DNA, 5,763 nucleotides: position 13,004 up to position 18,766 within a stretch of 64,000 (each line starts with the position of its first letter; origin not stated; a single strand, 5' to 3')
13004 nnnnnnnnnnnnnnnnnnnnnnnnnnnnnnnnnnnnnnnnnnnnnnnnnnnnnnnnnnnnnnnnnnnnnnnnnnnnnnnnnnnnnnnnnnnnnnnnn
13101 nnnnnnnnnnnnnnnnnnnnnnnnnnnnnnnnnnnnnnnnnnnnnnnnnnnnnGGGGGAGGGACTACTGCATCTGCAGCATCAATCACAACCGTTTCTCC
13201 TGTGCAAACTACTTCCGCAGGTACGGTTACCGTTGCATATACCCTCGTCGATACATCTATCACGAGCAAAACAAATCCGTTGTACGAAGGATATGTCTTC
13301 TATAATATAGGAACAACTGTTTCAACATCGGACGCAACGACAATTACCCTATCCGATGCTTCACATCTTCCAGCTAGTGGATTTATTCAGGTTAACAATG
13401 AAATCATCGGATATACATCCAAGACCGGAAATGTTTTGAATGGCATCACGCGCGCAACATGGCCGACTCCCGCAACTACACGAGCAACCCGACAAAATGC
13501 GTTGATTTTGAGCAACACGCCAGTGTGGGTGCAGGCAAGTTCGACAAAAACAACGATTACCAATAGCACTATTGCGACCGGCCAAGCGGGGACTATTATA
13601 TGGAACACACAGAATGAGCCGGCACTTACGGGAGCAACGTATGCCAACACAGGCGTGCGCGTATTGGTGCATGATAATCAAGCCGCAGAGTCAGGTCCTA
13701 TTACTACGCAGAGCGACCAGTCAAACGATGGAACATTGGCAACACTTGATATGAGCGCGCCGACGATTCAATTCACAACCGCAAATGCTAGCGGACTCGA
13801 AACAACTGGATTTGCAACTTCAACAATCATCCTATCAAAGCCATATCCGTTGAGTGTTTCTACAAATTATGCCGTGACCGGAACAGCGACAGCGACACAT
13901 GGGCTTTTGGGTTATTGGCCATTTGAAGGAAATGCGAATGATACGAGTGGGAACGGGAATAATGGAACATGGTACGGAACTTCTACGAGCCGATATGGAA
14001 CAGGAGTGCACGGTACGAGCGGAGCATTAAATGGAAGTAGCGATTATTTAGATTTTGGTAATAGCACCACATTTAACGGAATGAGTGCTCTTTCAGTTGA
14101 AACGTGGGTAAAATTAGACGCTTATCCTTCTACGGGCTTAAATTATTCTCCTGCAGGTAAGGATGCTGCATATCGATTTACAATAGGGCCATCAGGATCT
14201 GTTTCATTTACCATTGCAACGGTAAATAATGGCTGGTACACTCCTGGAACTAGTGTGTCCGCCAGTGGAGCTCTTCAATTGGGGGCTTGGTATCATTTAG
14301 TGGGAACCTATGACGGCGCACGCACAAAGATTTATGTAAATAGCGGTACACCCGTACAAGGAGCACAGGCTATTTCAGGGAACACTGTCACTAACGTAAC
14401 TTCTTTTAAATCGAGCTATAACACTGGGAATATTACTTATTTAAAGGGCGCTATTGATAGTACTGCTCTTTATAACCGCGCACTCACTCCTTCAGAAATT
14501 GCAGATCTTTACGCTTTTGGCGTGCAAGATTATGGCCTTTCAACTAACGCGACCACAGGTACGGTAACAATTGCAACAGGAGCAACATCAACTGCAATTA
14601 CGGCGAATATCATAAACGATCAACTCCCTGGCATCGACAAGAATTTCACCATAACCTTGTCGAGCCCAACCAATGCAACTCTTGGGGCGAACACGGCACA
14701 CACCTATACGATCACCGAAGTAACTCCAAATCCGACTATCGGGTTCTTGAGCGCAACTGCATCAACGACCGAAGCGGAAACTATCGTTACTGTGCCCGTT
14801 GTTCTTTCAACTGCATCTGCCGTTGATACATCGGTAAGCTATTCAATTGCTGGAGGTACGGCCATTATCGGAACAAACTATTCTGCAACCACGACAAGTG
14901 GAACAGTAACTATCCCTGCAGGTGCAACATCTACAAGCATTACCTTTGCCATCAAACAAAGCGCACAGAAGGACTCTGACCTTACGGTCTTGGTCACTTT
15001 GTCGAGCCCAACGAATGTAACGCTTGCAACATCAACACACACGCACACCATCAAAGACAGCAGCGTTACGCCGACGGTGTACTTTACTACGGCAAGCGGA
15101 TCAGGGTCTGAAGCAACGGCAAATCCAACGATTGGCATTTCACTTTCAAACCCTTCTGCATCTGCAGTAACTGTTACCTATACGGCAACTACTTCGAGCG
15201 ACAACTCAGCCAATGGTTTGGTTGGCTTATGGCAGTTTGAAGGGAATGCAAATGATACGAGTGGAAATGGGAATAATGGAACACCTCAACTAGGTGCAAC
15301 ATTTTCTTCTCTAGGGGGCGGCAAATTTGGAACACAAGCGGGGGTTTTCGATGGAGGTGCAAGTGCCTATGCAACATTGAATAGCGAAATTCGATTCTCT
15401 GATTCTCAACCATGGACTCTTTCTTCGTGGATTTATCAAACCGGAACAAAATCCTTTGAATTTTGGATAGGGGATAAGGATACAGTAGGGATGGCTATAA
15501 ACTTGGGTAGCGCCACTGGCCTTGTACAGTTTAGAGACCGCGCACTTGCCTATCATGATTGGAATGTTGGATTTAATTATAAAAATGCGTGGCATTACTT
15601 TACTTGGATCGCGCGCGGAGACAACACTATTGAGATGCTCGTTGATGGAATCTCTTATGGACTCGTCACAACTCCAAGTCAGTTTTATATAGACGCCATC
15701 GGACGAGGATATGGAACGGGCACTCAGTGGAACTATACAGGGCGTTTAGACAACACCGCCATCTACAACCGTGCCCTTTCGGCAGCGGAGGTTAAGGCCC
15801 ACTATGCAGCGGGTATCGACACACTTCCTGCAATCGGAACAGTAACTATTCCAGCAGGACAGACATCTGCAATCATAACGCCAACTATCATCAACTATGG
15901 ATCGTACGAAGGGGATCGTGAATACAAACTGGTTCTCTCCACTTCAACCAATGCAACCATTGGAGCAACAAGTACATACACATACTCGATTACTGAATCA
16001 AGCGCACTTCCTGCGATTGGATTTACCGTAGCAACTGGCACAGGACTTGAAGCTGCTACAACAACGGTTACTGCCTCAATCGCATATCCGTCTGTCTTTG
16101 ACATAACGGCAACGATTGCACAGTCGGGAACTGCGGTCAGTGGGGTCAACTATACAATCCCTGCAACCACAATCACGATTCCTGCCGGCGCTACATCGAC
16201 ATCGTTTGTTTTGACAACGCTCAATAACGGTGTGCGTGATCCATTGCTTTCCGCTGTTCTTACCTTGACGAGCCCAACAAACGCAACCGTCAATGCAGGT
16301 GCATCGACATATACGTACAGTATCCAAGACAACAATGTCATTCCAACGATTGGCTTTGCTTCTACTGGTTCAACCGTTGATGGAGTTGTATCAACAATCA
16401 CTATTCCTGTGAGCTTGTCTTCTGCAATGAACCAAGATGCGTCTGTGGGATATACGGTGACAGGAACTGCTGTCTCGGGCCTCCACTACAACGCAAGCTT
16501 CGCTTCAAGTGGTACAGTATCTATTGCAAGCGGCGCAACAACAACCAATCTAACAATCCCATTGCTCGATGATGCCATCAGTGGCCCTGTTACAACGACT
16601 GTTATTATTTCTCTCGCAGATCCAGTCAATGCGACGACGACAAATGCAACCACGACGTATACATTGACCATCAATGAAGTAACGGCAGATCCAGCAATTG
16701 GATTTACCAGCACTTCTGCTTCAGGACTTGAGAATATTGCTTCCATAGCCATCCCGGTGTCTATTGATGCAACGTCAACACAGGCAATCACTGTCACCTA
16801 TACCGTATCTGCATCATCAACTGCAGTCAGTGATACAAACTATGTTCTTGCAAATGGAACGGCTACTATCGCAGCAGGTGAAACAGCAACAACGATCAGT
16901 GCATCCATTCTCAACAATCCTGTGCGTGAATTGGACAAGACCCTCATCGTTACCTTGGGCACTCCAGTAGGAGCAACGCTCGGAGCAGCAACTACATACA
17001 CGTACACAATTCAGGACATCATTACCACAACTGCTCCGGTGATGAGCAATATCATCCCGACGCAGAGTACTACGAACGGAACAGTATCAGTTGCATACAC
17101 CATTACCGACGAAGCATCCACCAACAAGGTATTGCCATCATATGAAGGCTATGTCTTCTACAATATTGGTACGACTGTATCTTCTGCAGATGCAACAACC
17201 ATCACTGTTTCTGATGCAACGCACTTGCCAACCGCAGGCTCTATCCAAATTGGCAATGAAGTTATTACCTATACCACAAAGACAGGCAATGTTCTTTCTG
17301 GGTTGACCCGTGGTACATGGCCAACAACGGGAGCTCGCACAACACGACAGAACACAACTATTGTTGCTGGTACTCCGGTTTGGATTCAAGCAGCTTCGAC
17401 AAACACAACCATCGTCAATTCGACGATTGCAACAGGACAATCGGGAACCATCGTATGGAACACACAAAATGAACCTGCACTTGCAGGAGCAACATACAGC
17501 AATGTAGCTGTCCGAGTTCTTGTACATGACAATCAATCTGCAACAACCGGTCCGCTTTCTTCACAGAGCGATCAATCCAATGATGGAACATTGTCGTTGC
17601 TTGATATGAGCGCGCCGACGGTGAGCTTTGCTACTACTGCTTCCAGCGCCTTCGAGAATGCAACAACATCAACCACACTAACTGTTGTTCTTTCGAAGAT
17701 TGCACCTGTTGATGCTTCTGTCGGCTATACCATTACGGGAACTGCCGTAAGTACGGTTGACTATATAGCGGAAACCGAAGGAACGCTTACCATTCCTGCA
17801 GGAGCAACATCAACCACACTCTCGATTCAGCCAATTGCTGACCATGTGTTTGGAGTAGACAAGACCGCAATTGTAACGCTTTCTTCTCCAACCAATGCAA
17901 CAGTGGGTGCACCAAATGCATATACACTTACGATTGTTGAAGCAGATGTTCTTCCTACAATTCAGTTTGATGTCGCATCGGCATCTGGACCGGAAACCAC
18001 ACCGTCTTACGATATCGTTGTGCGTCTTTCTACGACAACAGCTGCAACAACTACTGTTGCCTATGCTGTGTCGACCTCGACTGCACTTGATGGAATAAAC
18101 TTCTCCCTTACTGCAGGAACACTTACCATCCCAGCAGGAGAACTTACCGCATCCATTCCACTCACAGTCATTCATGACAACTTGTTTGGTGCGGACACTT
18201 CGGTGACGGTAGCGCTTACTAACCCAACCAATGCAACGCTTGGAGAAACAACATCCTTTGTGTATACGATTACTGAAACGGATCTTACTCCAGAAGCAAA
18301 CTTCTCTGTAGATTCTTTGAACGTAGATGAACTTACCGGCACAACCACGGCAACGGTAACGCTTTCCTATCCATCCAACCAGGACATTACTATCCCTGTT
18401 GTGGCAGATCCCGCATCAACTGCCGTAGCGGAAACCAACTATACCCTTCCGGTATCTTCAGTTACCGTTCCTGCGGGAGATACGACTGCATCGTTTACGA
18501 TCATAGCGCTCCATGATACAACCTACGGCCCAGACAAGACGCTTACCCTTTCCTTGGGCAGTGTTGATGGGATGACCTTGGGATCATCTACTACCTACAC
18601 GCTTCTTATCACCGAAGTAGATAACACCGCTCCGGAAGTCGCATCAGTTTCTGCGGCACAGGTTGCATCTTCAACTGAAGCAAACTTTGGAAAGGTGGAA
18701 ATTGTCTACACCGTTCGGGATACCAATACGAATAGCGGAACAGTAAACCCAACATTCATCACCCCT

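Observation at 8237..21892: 13.6-kb single ORF for an about 4550-aa NHL / LamG / Calx-beta / FN3 surface protein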

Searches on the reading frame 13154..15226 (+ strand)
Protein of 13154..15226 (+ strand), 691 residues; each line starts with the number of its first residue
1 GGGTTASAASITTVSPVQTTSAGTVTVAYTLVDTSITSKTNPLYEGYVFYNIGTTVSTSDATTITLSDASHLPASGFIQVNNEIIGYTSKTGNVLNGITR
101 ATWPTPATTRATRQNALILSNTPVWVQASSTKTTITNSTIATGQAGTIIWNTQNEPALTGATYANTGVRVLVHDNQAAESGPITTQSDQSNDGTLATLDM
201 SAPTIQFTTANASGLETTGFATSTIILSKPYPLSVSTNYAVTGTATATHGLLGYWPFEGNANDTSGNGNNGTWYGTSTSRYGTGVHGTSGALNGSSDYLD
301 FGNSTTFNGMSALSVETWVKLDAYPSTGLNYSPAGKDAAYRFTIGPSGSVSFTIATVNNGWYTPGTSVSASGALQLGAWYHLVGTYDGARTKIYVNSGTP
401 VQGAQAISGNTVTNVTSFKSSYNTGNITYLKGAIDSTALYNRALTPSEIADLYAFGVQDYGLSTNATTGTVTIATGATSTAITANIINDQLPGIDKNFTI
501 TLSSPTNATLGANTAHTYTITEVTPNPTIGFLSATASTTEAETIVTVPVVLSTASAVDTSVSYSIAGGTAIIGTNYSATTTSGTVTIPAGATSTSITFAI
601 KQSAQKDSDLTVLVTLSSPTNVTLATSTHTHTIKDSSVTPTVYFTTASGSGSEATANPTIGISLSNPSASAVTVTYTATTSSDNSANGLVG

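Call 33: find_related_loci(query=window:13154-15226:+, collection=metagenome_contigs, flank=10000)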
Query window:13154-15226:+ (691 aa) in metagenome_contigs; peptide patterns used: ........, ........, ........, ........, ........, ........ (x = any residue, [..] = any of these).
113 stretches matched a pattern; 8 encode a relative of the query (tblastn E <= 1e-3); 8 distinct loci.
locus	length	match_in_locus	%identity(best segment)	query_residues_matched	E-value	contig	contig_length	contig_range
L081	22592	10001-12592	49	1-679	9e-66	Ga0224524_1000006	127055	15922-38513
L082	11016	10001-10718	47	1-232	2e-48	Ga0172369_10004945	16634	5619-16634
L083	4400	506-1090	30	251-452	1e-21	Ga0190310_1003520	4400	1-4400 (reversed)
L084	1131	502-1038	40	263-449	3e-22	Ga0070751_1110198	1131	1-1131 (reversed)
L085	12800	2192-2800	32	253-460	3e-17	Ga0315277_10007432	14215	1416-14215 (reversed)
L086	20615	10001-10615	29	250-455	2e-11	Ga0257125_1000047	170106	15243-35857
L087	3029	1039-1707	28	233-453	3e-9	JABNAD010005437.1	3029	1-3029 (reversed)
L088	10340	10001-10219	39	219-289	1e-7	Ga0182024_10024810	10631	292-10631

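Call 35: search_protein_families(library=pfam, proteins=[L081:6569-15103:+, L082:5357-10243:+], max_evalue=0.001)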
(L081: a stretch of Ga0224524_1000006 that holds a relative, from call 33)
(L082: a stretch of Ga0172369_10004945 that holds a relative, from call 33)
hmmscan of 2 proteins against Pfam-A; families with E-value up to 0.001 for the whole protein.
L081:6569-15103:+ (2845 aa): 4 families
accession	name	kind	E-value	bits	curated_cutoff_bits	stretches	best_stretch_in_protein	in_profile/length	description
PF16656.11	Pur_ac_phosph_N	-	2.2e-33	115.1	30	5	2280-2361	11-93/93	Purple acid Phosphatase, N-terminal domain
PF03160.20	Calx-beta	-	6.5e-30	104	27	2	1964-2078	1-118/119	Calx-beta domain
PF00041.27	fn3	-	1.2e-19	70.8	25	1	2634-2702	8-73/84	Fibronectin type III domain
PF25059.1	FN3_DSCAM-DSCAML_C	-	5.3e-05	23.9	39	0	2123-2166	38-80/89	DSCAM/DSCAML C-terminal Fn3-like domain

L082:5357-10243:+ (1629 aa): 4 families
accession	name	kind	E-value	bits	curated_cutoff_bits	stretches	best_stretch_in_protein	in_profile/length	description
PF25390.1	WD40_RLD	-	2.7e-176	586.7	150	4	308-576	91-344/363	RCC1-like domain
PF00415.24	RCC1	-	7.6e-123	401.4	21.7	13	493-541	1-45/50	Regulator of chromosome condensation (RCC1) repeat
PF13540.12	RCC1_2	-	1.5e-86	282.7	22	10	477-506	1-30/30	Regulator of chromosome condensation (RCC1) repeat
PF25384.1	Alsin_RLD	-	1.8e-12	47.7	100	0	432-514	237-314/405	Alsin RCC1-like domain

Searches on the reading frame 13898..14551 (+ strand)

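Call 23: search_protein_families(library=pfam, proteins=[window:13898-14551:+], max_evalue=1)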
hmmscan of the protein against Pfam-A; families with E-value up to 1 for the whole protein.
window:13898-14551:+ (218 aa): 2 families
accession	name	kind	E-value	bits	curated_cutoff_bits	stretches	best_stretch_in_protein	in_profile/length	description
PF13385.13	Laminin_G_3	-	6.9e-24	85.2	27.6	1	45-202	1-151/151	Concanavalin A-like lectin/glucanases superfamily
PF07026.16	DUF1317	-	0.25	11.6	22.3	1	100-120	11-31/60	Protein of unknown function (DUF1317)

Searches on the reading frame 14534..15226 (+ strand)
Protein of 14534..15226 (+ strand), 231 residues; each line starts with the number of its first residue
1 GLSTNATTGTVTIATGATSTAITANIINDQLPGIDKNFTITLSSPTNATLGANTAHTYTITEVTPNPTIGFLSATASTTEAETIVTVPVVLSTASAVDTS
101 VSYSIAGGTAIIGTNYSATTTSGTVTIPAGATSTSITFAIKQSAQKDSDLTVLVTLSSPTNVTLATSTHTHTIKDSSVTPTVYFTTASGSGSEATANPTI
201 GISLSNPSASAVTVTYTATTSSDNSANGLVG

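Call 23: search_protein_families(library=pfam, proteins=[window:14534-15226:+], max_evalue=1)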
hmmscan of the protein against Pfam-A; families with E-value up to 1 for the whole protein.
window:14534-15226:+ (231 aa): 2 families
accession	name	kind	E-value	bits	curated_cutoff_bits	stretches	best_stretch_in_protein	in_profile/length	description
PF03160.20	Calx-beta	-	5.1e-12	46.3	27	2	67-175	6-117/119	Calx-beta domain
PF19119.5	DUF5803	-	0.067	13.2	25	1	95-186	39-128/196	Family of unknown function (DUF5803)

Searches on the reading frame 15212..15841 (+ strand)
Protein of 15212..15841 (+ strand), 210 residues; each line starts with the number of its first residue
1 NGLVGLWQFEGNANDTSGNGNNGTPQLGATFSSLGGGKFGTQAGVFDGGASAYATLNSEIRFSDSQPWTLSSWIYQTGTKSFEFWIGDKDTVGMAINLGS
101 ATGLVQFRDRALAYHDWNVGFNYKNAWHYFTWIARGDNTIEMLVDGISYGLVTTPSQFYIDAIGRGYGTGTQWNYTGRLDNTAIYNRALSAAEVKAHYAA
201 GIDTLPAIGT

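Call 23: search_protein_families(library=pfam, proteins=[window:15212-15841:+], max_evalue=1)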
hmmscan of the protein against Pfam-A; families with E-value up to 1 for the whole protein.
window:15212-15841:+ (210 aa): 2 families
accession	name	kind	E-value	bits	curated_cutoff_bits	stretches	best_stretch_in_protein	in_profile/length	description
PF13385.13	Laminin_G_3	-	1.4e-11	45.1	27.6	1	49-195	2-151/151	Concanavalin A-like lectin/glucanases superfamily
PF02973.23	Sialidase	-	0.038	13.9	26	1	167-196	155-183/189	Sialidase, N-terminal domain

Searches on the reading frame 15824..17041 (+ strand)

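Call 23: search_protein_families(library=pfam, proteins=[window:15824-17041:+], max_evalue=1)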
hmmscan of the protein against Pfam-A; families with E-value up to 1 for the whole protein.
window:15824-17041:+ (406 aa): 3 families
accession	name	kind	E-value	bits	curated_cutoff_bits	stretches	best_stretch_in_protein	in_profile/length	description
PF03160.20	Calx-beta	-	2.7e-14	53.6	27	2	289-383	5-99/119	Calx-beta domain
PF08522.16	BT_3987-like_N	-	0.0029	18.7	25.9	1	64-138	28-99/120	BT_3987-like, N-terminal domain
PF16132.11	DUF4843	-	0.047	13.7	34.5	0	99-138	58-99/163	Domain of unknown function (DUF4843)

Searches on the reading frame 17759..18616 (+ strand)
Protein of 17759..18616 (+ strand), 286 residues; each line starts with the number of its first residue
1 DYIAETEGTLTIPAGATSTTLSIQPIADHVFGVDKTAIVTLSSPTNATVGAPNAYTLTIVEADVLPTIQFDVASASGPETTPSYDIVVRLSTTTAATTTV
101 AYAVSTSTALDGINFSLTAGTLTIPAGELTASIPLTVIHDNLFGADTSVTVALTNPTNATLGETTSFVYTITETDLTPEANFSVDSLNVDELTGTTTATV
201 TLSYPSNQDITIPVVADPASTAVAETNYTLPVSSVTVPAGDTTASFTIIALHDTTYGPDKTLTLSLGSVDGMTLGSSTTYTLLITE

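Call 23: search_protein_families(library=pfam, proteins=[window:17759-18616:+], max_evalue=1)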
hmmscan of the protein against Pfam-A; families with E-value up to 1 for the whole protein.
window:17759-18616:+ (286 aa): 4 families
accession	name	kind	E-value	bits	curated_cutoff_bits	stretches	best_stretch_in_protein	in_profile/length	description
PF03160.20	Calx-beta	-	4.1e-16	59.5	27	3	66-159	6-100/119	Calx-beta domain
PF08522.16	BT_3987-like_N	-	2.4e-06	28.7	25.9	2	171-255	8-101/120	BT_3987-like, N-terminal domain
PF20579.4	LapA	-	3.5e-05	24.5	27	1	187-274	11-82/99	LapA domain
PF16132.11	DUF4843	-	0.00011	22.3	34.5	2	99-175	53-131/163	Domain of unknown function (DUF4843)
